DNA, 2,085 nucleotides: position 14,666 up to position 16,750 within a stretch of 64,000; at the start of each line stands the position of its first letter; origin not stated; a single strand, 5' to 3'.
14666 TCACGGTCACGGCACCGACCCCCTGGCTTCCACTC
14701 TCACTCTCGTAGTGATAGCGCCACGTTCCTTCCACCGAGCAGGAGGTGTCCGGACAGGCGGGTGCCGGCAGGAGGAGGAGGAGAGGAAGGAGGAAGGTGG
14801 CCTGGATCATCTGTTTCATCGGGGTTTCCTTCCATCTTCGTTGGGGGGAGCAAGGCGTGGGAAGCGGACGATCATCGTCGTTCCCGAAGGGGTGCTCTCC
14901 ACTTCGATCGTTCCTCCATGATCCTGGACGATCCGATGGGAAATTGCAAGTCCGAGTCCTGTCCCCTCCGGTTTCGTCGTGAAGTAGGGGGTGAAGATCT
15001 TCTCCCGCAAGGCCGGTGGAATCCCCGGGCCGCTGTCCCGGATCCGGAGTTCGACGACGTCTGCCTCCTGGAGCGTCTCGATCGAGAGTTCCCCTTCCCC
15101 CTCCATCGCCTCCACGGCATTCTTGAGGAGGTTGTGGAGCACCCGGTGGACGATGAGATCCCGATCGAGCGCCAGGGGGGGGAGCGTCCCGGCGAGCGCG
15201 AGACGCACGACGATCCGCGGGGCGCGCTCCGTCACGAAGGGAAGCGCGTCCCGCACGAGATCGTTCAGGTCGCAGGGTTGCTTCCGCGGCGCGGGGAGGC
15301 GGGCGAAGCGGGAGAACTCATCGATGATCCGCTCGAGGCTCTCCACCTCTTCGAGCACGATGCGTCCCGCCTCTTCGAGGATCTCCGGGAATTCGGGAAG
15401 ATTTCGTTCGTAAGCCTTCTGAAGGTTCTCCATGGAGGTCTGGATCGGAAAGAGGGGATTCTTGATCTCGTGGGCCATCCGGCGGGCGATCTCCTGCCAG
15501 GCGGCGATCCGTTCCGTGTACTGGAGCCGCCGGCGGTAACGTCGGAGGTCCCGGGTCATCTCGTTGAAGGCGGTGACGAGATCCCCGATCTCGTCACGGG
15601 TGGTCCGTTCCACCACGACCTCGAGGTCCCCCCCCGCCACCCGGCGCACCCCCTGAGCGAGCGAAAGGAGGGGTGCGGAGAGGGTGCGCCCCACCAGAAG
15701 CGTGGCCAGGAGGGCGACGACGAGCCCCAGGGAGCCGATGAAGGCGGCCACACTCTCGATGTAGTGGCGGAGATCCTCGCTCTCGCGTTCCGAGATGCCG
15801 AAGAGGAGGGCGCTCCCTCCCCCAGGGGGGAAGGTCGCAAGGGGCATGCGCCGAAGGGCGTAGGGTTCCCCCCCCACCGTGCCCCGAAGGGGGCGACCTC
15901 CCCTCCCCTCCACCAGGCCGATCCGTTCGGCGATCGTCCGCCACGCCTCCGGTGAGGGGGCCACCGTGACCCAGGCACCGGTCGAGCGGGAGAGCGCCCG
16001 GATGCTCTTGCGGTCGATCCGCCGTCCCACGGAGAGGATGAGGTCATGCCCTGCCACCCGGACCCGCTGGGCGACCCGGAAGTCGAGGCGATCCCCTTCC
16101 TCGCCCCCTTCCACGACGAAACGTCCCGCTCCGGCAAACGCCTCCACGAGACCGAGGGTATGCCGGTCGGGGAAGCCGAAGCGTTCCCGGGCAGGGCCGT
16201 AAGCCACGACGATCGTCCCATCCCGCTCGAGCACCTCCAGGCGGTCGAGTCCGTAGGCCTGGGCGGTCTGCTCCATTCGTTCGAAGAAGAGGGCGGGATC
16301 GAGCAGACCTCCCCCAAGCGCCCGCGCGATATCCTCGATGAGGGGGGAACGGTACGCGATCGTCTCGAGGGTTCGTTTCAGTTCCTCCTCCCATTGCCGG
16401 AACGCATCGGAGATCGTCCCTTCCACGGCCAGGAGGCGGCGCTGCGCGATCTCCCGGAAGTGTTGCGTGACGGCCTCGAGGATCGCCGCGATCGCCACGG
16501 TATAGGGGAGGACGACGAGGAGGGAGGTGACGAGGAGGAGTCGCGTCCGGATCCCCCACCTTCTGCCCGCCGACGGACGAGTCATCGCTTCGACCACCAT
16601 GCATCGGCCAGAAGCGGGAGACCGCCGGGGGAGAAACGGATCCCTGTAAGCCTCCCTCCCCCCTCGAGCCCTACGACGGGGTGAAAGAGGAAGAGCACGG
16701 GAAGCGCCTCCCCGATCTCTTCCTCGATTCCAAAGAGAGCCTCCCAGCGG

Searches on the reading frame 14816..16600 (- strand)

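Call 23: search_protein_families(library=pfam, proteins=[window:14816-16600:-], max_evalue=0.001)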
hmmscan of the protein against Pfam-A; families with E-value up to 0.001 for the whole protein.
window:14816-16600:- (594 aa): 4 families
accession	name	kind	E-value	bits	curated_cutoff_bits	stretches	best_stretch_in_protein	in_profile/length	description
PF02518.31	HATPase_c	-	1.6e-26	93.3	26.4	1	484-582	6-109/111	Histidine kinase-, DNA gyrase B-, and HSP90-like ATPase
PF00672.30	HAMP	-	7.7e-13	49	25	1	302-353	1-52/53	HAMP domain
PF00512.31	HisKA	-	6.4e-09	36.2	26.9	1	369-436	3-64/66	His Kinase A (phospho-acceptor) domain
PF13581.12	HATPase_c_2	-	3.6e-05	24.2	27.4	1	492-579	40-126/127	Histidine kinase-like ATPase domain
